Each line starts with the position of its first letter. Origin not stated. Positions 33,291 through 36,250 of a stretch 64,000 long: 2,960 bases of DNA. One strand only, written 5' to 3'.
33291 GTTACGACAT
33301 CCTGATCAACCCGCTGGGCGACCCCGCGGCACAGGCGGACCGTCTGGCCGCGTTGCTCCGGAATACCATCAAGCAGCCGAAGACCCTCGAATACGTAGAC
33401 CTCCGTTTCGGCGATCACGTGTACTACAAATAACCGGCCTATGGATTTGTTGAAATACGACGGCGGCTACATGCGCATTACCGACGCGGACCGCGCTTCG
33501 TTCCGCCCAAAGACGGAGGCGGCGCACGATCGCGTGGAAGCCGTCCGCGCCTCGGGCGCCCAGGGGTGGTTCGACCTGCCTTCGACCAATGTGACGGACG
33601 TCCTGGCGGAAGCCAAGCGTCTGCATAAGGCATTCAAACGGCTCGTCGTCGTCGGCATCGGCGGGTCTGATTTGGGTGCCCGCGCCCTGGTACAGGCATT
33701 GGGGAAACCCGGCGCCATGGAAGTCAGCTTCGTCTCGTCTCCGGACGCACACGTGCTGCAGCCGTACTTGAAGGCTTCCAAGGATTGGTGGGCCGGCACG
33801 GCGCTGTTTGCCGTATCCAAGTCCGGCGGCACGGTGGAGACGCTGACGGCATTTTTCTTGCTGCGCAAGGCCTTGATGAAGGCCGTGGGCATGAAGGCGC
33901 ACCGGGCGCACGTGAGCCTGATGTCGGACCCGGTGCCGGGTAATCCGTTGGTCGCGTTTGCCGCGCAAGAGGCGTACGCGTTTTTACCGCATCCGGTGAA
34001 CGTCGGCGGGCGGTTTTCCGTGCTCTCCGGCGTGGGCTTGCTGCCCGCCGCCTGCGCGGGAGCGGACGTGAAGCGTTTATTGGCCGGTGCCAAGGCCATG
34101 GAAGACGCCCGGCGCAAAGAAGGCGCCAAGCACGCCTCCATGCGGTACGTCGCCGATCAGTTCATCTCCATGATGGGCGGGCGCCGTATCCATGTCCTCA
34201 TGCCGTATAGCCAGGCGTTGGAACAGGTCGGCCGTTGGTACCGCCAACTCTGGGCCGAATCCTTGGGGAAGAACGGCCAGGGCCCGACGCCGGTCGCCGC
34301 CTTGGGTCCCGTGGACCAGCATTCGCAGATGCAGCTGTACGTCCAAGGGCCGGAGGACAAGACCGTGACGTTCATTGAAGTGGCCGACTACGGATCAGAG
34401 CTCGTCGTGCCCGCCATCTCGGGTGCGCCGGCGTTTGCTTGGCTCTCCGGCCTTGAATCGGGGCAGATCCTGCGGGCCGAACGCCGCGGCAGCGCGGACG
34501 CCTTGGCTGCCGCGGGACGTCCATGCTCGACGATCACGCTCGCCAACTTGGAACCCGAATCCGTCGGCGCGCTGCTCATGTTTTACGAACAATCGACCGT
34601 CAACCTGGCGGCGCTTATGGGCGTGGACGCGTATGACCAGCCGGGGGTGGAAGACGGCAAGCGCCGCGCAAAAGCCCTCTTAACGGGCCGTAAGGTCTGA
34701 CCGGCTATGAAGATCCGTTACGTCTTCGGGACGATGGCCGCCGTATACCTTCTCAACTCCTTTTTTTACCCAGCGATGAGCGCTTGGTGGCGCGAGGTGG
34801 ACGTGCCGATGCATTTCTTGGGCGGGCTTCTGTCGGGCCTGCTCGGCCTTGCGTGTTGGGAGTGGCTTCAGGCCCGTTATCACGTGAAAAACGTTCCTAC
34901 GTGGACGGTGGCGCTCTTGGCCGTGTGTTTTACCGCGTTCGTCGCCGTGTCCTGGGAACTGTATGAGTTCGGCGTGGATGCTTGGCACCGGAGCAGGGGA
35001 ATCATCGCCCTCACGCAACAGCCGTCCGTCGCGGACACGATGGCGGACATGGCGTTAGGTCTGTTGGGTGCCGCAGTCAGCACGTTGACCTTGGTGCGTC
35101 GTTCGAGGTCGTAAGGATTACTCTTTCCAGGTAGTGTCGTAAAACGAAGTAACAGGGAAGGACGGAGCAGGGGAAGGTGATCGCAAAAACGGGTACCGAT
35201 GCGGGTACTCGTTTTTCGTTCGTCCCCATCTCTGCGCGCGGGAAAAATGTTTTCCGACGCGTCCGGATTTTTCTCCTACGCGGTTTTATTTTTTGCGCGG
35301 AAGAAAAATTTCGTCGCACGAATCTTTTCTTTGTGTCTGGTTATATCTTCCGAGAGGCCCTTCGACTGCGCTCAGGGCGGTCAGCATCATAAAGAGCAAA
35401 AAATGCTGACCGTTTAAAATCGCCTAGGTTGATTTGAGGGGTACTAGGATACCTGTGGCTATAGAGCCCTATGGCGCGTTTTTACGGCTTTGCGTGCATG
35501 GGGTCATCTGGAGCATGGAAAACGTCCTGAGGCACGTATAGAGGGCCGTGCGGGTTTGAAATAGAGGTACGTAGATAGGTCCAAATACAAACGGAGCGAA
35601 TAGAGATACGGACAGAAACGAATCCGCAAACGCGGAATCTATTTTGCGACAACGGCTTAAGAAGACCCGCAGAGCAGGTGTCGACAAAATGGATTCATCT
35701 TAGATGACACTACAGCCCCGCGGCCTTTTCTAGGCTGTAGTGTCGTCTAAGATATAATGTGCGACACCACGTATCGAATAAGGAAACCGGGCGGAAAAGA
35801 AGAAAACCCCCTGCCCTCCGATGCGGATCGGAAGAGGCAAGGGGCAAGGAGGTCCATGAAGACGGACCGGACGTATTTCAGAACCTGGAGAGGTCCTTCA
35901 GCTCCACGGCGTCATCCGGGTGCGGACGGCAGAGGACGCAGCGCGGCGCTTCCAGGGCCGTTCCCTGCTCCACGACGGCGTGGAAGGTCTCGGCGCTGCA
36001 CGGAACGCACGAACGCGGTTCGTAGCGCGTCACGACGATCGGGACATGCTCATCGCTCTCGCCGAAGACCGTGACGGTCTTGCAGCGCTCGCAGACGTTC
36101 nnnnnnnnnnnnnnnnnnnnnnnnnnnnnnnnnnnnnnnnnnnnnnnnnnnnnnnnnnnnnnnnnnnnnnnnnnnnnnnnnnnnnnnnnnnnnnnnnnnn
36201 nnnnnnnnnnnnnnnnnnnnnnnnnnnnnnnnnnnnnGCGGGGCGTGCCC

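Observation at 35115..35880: About 0.75 kb of AT-rich, ORF-poor sequence with multiple hairpins, ATAGAG repeats and a perfect TATAAT box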

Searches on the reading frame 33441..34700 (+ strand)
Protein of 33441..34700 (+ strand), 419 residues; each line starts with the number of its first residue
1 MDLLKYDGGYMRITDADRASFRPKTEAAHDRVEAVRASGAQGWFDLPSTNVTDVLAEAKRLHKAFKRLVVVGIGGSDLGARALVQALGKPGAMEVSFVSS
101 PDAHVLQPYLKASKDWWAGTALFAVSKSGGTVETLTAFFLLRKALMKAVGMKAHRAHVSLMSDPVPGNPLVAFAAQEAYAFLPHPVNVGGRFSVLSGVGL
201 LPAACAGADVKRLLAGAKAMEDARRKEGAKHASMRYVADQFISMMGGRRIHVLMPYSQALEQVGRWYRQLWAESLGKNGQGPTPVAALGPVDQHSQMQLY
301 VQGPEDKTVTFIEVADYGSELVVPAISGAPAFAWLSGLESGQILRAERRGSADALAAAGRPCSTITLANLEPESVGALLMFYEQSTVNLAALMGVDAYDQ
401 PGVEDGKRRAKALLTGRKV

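Call 13: find_related_loci(query=window:33441-34700:+, collection=genome_contigs, flank=10000)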
Query window:33441-34700:+ (419 aa) in genome_contigs; peptide patterns used: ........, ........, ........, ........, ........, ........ (x = any residue, [..] = any of these).
131 stretches matched a pattern; 96 encode a relative of the query (tblastn E <= 1e-3); the best 80 are kept; 80 distinct loci.
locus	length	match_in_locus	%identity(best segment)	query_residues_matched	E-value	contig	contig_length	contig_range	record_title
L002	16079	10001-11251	41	12-417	9e-100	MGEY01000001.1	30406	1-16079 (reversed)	MAG: Candidatus Uhrbacteria bacterium RIFOXYA2_FULL_40_9 rifoxya2_full_scaffold_1058, whole genome shotgun sequence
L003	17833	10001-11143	40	39-418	2e-72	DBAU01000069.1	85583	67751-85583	MAG TPA_asm: Alphaproteobacteria bacterium UBA1002 UBA1002_contig_2576, whole genome shotgun sequence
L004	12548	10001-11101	41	58-415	4e-69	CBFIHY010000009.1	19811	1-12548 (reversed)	MAG: Alphaproteobacteria bacterium isolate Co_bin_77_strict genome assembly, contig: Co_bin_77_strict_c9, whole genome s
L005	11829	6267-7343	43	58-415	4e-69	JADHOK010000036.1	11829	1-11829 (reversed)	MAG: PS1 clade bacterium isolate BS307-5m-G5 BS307-5m-C4274, whole genome shotgun sequence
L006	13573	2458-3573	42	44-411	1e-68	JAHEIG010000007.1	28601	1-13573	MAG: Rhodobiaceae bacterium isolate Ww491 NODE_1668_length_28601_cov_3.243750, whole genome shotgun sequence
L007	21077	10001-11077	39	58-415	5e-68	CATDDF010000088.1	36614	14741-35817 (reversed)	MAG: Alphaproteobacteria bacterium isolate bin.319 MAG genome assembly, contig: k119_626976, whole genome shotgun sequen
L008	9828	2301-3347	42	67-414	1e-67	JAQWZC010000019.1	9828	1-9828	MAG: Alphaproteobacteria bacterium isolate cluster3_bin.73 k119_80843, whole genome shotgun sequence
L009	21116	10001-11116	39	48-415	9e-67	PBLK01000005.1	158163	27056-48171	MAG: Rhodobiaceae bacterium isolate SP240 125168, whole genome shotgun sequence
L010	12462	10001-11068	42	58-411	1e-66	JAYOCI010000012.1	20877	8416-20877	MAG: Rhodobiaceae bacterium isolate 139554_S156_concoct_bins.tsv.165_sub NODE_2136_length_20877_cov_4.666459, whole geno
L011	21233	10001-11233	39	10-411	2e-65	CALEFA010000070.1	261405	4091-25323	MAG TPA_asm: uncultured Rhodobiaceae bacterium isolate ERR2206760_bin.26_CONCOCT_v1.1_MAG genome assembly, contig: ERZ88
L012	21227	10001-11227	38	9-418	1e-64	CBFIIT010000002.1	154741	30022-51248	MAG: Alphaproteobacteria bacterium isolate Co_bin_852_strict genome assembly, contig: Co_bin_852_strict_c2, whole genome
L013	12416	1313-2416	39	57-416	5e-65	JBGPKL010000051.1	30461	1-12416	MAG: Sulfurifustaceae bacterium isolate OBJ_0618_7090110_287 k141_5901564_length_30461_cov_33.9678, whole genome shotgun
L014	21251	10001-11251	39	3-411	1e-64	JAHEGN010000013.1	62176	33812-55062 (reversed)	MAG: Rhodobiaceae bacterium isolate Ww409 NODE_455_length_62176_cov_10.799259, whole genome shotgun sequence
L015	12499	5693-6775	39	50-415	5e-65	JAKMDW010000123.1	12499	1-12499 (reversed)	MAG: Alphaproteobacteria bacterium isolate MOX_bin30 alldata_k127_2396484, whole genome shotgun sequence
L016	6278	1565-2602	40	68-407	4e-62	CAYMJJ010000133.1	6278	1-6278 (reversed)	MAG TPA_asm: uncultured Anderseniella sp. isolate SRP072547_co1_245 genome assembly, contig: NODE_27414_length_6278_cov_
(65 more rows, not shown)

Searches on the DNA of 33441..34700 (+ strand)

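Call 93: search_rna_families(source=L002, start=11500, end=12250, threshold=evalue, max_evalue=1)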
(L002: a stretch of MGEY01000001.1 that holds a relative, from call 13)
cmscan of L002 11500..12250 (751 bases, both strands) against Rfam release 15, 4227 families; matches with E-value up to 1: 1.
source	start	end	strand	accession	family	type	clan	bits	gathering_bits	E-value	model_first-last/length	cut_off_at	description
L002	11572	11639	+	RF00669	mir-96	Gene; miRNA;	-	18.8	65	0.51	1-78/78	no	mir-96 microRNA precursor family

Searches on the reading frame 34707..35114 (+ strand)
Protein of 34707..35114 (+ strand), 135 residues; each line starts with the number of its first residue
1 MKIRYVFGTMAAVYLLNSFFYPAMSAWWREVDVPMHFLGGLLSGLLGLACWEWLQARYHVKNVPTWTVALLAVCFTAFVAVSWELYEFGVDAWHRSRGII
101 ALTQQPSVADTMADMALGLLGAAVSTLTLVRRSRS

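Call 11: find_encoding_contigs(protein=window:34707-35114:+, flank=6000, max_places=10)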
Protein window:34707-35114:+ (135 aa): 1 contig read that carries it; 1 place shown.
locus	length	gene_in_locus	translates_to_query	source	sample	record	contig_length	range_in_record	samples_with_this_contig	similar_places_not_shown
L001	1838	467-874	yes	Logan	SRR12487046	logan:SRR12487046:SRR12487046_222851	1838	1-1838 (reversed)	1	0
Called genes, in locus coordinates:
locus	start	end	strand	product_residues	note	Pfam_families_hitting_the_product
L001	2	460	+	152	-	?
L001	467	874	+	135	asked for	PF09997:DUF2238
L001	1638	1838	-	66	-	?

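Call 15: search_protein_families(library=pfam, proteins=[window:34707-35114:+], max_evalue=1)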
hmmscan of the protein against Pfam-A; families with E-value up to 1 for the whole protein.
window:34707-35114:+ (135 aa): 2 families
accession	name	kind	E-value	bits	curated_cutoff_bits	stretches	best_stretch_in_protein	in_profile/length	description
PF09997.14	DUF2238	-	5.5e-05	23.5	26.4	1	35-117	63-139/140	Predicted membrane protein (DUF2238)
PF13567.11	DUF4131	-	0.05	13.7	31.6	1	37-89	9-54/165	Domain of unknown function (DUF4131)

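Call 20: find_homologous_proteins(query=window:34707-35114:+)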
Query window:34707-35114:+ (135 aa): 5 proteins with E <= 0.001 among 445 candidates.
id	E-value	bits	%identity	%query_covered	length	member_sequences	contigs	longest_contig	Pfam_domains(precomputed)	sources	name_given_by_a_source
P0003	8.6e-85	299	100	100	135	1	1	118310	PF09997.15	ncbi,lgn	-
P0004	2.0e-64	233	78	100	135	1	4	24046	PF09997.15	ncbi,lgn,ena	-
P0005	1.9e-49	185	61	100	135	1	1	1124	PF09997.15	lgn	-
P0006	5.1e-45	171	58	100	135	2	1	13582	PF09997.15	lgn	-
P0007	4.8e-7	48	35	77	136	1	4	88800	PF09997.15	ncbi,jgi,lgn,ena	-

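Call 21: find_encoding_contigs(protein=P0006, flank=6000)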
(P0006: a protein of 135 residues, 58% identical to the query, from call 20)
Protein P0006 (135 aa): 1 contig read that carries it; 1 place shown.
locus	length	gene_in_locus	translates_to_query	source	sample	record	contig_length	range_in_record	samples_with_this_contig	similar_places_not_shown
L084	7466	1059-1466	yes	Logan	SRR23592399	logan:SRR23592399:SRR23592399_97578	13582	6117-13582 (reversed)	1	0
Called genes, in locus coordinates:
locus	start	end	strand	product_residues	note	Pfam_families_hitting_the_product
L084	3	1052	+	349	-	?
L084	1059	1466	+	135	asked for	PF09997:DUF2238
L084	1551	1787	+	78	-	-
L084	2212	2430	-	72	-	-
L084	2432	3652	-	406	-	PF01551:Peptidase_M23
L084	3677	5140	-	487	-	PF00749:tRNA-synt_1c, PF19269:Anticodon_2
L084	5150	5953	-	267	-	PF03808:Glyco_tran_WecG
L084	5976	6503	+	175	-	-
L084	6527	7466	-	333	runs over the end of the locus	-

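Call 22: find_encoding_contigs(protein=P0005, flank=6000)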
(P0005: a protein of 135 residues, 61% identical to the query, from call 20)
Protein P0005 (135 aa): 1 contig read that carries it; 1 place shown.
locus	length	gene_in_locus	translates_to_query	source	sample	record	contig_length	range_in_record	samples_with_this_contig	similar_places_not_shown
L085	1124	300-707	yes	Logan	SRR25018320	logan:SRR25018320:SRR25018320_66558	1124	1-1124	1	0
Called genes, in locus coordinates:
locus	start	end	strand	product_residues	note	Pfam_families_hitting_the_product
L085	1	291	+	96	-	?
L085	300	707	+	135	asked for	PF09997:DUF2238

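Call 23: find_encoding_contigs(protein=P0004, flank=6000)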
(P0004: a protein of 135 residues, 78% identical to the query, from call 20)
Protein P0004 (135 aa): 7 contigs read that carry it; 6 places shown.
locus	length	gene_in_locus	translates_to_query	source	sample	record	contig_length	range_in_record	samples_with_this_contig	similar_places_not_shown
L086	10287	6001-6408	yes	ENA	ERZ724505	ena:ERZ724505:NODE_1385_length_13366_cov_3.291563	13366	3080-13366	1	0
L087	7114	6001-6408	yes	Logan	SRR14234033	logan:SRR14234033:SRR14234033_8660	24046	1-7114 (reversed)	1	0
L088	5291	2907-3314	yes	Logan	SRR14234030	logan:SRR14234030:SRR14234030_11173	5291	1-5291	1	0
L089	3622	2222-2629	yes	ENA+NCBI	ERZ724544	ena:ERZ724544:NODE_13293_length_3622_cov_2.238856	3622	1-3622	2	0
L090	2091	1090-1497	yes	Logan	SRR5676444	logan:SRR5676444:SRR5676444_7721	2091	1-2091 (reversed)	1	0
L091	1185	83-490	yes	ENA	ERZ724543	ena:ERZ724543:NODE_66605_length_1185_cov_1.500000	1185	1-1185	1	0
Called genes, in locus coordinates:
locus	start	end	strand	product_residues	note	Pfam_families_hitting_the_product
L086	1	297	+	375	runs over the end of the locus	PF07907:YibE_F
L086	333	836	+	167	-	PF03449:GreA_GreB_N, PF01272:GreA_GreB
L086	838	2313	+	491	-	PF01336:tRNA_anti-codon, PF00152:tRNA-synt_2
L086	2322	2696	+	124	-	PF01467:CTP_transf_like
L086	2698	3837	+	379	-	PF01168:Ala_racemase_N, PF00842:Ala_racemase_C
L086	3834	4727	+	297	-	-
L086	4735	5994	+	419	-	PF00342:PGI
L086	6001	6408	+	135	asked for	PF09997:DUF2238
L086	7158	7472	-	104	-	-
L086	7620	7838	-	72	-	-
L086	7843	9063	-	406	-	PF01551:Peptidase_M23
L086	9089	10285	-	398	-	?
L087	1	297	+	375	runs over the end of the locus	PF07907:YibE_F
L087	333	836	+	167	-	PF03449:GreA_GreB_N, PF01272:GreA_GreB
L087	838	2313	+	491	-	PF01336:tRNA_anti-codon, PF00152:tRNA-synt_2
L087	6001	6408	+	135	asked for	PF09997:DUF2238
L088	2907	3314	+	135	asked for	PF09997:DUF2238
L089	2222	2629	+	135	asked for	PF09997:DUF2238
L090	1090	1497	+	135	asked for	PF09997:DUF2238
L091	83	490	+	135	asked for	PF09997:DUF2238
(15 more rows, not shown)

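Call 24: find_encoding_contigs(protein=P0007, flank=6000)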
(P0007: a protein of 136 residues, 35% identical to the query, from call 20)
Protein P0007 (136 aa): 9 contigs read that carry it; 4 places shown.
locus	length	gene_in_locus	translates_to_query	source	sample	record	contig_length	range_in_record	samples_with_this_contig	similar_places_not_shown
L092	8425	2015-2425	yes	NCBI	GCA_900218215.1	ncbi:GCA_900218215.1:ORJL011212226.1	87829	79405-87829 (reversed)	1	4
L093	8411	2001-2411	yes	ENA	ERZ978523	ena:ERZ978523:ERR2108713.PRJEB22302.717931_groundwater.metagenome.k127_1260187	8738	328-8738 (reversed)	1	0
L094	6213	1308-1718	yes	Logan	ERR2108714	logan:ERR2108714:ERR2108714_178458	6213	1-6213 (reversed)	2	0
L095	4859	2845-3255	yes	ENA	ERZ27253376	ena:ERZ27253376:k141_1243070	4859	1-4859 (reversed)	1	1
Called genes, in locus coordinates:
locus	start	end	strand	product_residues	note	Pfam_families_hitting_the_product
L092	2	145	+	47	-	?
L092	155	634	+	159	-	-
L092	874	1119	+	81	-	PF04014:MazE_antitoxin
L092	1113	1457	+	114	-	PF02452:PemK_toxin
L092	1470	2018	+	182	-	PF00578:AhpC-TSA, PF08534:Redoxin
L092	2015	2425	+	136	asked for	PF09997:DUF2238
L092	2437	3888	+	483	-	PF00005:ABC_tran, PF02367:TsaE (faint), PF02463:SMC_N (faint), PF03193:RsgA_GTPase (faint), PF12775:AAA_7 (faint), PF13175:AAA_15 (faint), PF13191:AAA_16 (faint), PF00005:ABC_tran, +9 more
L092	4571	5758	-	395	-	PF00083:Sugar_tr, PF03137:OATP (weak), PF07690:MFS_1, PF12832:MFS_1_like, PF07690:MFS_1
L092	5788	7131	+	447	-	PF00091:Tubulin, PF12327:FtsZ_C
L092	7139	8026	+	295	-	PF00483:NTP_transferase, PF12804:NTP_transf_3 (weak)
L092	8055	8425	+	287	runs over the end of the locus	PF01256:Carb_kinase, PF08543:Phos_pyr_kin (faint), PF02110:HK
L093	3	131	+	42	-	PF17676:Peptidase_S66C (weak)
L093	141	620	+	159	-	-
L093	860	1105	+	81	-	PF04014:MazE_antitoxin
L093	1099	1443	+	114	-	PF02452:PemK_toxin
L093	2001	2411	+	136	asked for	PF09997:DUF2238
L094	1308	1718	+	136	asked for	PF09997:DUF2238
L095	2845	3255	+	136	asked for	PF09997:DUF2238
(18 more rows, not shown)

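Call 44: list_cluster_members(proteins=[P0003, P0004, P0001])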
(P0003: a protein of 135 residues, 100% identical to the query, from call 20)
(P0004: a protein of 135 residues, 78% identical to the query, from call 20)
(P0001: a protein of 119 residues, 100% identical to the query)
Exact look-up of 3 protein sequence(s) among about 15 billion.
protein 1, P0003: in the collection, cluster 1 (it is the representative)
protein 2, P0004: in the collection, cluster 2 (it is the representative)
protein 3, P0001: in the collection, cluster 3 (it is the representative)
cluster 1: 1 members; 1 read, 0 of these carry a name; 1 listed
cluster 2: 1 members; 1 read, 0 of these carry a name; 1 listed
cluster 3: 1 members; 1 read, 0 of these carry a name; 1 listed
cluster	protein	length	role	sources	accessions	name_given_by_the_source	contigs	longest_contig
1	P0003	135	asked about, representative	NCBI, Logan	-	-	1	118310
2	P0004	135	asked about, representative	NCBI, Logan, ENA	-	-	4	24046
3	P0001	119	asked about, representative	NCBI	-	-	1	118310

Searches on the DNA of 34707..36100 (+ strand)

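Call 5: search_rna_families(source=window, start=34900, end=36100, threshold=evalue, max_evalue=10, show_alignments=3)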
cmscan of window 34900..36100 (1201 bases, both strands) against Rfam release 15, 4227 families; matches with E-value up to 10: 9.
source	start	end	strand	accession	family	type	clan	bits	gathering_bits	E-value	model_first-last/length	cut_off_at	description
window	35245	35342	-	RF02856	30_292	Gene; sRNA;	-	27.2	112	0.017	1-115/115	no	Leptospira sRNA 30_292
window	35698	35753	-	RF03240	MIR5534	Gene; miRNA;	-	22.3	79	0.2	1-102/102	no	MIR5534 microRNA precursor family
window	35259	35319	-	RF03640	mir-3747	Gene; miRNA;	-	18.9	63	1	1-67/67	no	mir-3747 microRNA precursor family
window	35255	35326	+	RF03323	mir-3613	Gene; miRNA;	-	18.1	91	1.1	1-86/86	no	mir-3613 microRNA precursor family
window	35805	35854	-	RF03249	mir-2114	Gene; miRNA;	-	17.3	94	2.6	1-84/84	no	mir-2114 microRNA precursor family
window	35656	35733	-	RF03725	mir-7094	Gene; miRNA;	-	16.9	90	2.4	1-60/60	no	mir-7094 microRNA precursor family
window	35694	35754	-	RF01015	mir-885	Gene; miRNA;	-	15.6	66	6.5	1-74/74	no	mir-885 microRNA precursor family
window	35948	35987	-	RF01790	htlv_FSE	Cis-reg; frameshift_element;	-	15.6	45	8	1-43/43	no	ribosomal frameshift site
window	35177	35216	+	RF01394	isrK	Gene; sRNA;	-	12.5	50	8.9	1-77/77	no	isrK Hfq binding RNA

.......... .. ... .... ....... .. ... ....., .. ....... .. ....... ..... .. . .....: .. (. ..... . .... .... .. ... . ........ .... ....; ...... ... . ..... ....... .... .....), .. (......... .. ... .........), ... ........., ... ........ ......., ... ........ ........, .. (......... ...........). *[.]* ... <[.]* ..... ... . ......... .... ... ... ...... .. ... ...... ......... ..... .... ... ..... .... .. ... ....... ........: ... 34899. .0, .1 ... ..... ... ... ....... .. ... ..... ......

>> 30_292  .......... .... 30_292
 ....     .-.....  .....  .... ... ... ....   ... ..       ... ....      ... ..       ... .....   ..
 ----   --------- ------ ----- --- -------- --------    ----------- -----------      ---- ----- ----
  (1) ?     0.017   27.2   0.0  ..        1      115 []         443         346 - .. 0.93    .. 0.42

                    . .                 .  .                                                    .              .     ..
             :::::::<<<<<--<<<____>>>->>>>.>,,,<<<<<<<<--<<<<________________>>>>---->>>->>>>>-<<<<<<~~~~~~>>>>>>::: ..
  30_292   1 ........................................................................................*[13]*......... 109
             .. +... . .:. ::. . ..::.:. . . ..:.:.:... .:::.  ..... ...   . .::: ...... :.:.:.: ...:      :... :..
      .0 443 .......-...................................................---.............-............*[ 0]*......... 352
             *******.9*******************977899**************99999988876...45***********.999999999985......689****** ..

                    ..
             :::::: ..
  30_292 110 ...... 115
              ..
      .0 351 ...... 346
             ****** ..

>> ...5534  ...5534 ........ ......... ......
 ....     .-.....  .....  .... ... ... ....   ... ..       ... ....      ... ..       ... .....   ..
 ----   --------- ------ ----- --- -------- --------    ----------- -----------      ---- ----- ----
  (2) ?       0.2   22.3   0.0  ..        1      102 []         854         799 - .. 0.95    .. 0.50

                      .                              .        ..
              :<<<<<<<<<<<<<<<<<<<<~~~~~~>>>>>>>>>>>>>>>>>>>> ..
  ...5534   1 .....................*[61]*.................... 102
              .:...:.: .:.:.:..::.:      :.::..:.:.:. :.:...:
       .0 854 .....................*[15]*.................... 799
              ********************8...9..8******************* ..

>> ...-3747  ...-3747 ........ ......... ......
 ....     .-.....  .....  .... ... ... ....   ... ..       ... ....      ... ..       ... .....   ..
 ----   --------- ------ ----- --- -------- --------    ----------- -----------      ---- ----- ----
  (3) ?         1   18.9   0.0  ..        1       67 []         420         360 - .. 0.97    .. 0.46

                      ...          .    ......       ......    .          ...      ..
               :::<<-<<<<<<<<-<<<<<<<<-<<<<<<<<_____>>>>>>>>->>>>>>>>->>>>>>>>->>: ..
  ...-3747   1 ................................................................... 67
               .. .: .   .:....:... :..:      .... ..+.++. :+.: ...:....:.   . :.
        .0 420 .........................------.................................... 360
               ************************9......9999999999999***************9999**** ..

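Call 94: search_rna_families(source=L084, start=1440, end=2240, threshold=evalue, max_evalue=1)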
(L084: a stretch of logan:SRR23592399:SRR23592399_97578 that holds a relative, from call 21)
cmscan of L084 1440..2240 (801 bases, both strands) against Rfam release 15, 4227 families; matches with E-value up to 1: 6.
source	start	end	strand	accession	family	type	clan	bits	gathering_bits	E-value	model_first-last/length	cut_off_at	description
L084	2026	2096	+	RF00697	mir-186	Gene; miRNA;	-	39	70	5.7e-06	1-82/82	no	mir-186 microRNA precursor family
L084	2034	2093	+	RF03854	mir-1949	Gene; miRNA;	-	22.6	100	0.029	1-70/70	no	mir-1949 microRNA precursor family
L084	2037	2177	-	RF00021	Spot_42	Gene; sRNA;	-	20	80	0.3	1-115/115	no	Spot 42 RNA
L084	1951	2090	-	RF02638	EF0605_EF0606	Gene; sRNA;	-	18.7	219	0.56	1-179/179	no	Enterococcus sRNA EF0605_EF0606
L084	2027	2208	+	RF02901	AaHKsRNA41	Gene; sRNA;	-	18.6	97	0.084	1-187/187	no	Aggregatibacter sRNA 41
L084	2033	2092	-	RF00805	mir-351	Gene; miRNA;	-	17.9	70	0.68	1-75/75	no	mir-351 microRNA precursor family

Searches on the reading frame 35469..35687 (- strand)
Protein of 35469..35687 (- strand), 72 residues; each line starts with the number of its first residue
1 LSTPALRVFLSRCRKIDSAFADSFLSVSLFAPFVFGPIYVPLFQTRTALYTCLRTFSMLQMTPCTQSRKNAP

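Call 15: search_protein_families(library=pfam, proteins=[window:35469-35687:-], max_evalue=1)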
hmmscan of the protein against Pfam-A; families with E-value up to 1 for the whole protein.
window:35469-35687:- (72 aa): 1 family
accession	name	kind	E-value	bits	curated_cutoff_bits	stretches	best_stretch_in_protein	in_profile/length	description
PF13593.11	SBF_like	-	0.077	12.7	25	1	2-49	138-187/313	SBF-like CPA transporter family (DUF4137)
